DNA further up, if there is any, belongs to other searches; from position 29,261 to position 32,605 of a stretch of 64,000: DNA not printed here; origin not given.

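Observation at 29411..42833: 13-kb block of secreted phosphoesterases under a local AraC regulator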

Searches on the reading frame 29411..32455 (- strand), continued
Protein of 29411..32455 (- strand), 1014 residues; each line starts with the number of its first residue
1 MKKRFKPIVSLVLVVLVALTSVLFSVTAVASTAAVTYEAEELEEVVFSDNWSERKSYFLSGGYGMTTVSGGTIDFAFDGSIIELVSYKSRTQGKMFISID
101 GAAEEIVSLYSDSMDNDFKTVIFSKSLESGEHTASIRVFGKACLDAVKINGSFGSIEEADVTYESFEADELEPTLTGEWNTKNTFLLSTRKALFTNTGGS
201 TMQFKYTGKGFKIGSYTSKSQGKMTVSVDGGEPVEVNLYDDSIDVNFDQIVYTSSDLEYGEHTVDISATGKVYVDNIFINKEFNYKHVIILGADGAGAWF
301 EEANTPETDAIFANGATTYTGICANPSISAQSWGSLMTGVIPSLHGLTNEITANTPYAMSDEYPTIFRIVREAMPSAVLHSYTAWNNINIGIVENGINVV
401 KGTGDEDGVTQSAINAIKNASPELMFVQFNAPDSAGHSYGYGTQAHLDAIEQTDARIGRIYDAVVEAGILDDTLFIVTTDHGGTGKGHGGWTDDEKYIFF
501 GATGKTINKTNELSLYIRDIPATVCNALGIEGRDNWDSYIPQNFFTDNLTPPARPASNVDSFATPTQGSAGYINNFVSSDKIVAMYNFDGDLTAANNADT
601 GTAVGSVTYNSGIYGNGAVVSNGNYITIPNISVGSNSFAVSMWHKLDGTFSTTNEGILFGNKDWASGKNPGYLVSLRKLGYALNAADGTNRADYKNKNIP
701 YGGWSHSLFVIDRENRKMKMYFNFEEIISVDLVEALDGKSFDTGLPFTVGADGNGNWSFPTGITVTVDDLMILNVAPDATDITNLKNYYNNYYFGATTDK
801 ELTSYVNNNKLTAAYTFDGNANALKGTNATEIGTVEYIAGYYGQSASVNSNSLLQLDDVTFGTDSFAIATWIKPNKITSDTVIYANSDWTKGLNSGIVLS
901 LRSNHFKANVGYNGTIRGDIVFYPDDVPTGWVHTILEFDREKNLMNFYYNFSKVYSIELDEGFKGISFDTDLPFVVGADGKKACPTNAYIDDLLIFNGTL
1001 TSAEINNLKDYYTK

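Call 69: find_encoding_contigs(protein=P0109, flank=8000, max_places=1)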
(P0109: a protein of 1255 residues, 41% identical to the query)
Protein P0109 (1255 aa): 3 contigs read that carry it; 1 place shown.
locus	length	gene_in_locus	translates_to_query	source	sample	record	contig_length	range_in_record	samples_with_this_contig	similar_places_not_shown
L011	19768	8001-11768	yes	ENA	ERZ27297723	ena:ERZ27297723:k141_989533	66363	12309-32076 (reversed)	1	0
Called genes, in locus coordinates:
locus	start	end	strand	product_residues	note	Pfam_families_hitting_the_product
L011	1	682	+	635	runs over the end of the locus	PF17128:DUF5107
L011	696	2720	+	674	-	PF14871:GHL6, PF19543:GH123_N (weak)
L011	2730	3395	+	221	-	PF13508:Acetyltransf_7 (weak), PF13673:Acetyltransf_10 (faint)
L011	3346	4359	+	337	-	PF00728:Glyco_hydro_20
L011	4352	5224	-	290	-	PF12833:HTH_18, PF00165:HTH_AraC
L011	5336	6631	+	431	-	PF00890:FAD_binding_2 (faint), PF01134:GIDA (weak), PF12831:FAD_oxidored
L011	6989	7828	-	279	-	PF02311:AraC_binding, PF12833:HTH_18, PF00165:HTH_AraC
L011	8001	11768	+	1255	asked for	PF01663:Phosphodiest, PF01676:Metalloenzyme (weak), PF00884:Sulfatase (weak), PF13385:Laminin_G_3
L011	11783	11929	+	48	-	-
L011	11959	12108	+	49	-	-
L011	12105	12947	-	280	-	PF02311:AraC_binding, PF07883:Cupin_2 (faint), PF00165:HTH_AraC (weak), PF12833:HTH_18, PF00165:HTH_AraC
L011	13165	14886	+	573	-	PF02837:Glyco_hydro_2_N, PF00703:Glyco_hydro_2 (weak), PF02836:Glyco_hydro_2_C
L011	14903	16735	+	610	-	PF13306:LRR_5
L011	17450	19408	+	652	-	PF00150:Cellulase (faint), PF02449:Glyco_hydro_42, PF08532:Glyco_hydro_42M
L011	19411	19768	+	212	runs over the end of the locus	PF04263:TPK_catalytic, PF04265:TPK_B1_binding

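Call 70: find_encoding_contigs(protein=P0092, flank=8000, max_places=1)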
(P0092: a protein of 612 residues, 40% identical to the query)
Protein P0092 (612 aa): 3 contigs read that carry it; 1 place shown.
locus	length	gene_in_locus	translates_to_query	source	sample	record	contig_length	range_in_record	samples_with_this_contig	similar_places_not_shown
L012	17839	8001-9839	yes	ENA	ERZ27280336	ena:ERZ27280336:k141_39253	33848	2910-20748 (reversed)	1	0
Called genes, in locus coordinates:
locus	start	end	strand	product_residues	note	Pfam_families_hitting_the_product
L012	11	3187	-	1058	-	PF00754:F5_F8_type_C, PF22633:F5_F8_type_C_2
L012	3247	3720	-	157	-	PF01643:Acyl-ACP_TE, PF13279:4HBT_2, PF03061:4HBT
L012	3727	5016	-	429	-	PF03747:ADP_ribosyl_GH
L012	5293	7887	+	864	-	-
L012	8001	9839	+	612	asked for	PF01663:Phosphodiest (weak), PF01676:Metalloenzyme, PF01663:Phosphodiest, PF07953:Toxin_R_bind_N (weak), PF13385:Laminin_G_3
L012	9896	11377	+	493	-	PF13416:SBP_bac_8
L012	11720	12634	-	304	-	PF04616:Glyco_hydro_43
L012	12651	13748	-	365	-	PF00756:Esterase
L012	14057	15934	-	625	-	PF22848:ASD1_dom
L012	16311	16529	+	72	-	-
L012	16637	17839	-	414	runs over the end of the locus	PF01408:GFO_IDH_MocA (weak), PF21252:Glyco_hydro_109_C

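Call 71: find_encoding_contigs(protein=P0088, flank=8000, max_places=1)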
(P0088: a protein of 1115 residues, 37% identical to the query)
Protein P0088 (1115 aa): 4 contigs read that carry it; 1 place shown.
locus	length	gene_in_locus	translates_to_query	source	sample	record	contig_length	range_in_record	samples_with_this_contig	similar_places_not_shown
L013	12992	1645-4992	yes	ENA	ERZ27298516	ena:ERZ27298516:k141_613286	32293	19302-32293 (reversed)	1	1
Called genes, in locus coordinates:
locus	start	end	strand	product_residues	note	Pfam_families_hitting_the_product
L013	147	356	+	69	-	PF01402:RHH_1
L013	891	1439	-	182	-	PF04892:VanZ-LLP1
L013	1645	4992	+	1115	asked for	PF01663:Phosphodiest, PF13385:Laminin_G_3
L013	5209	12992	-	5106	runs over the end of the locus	-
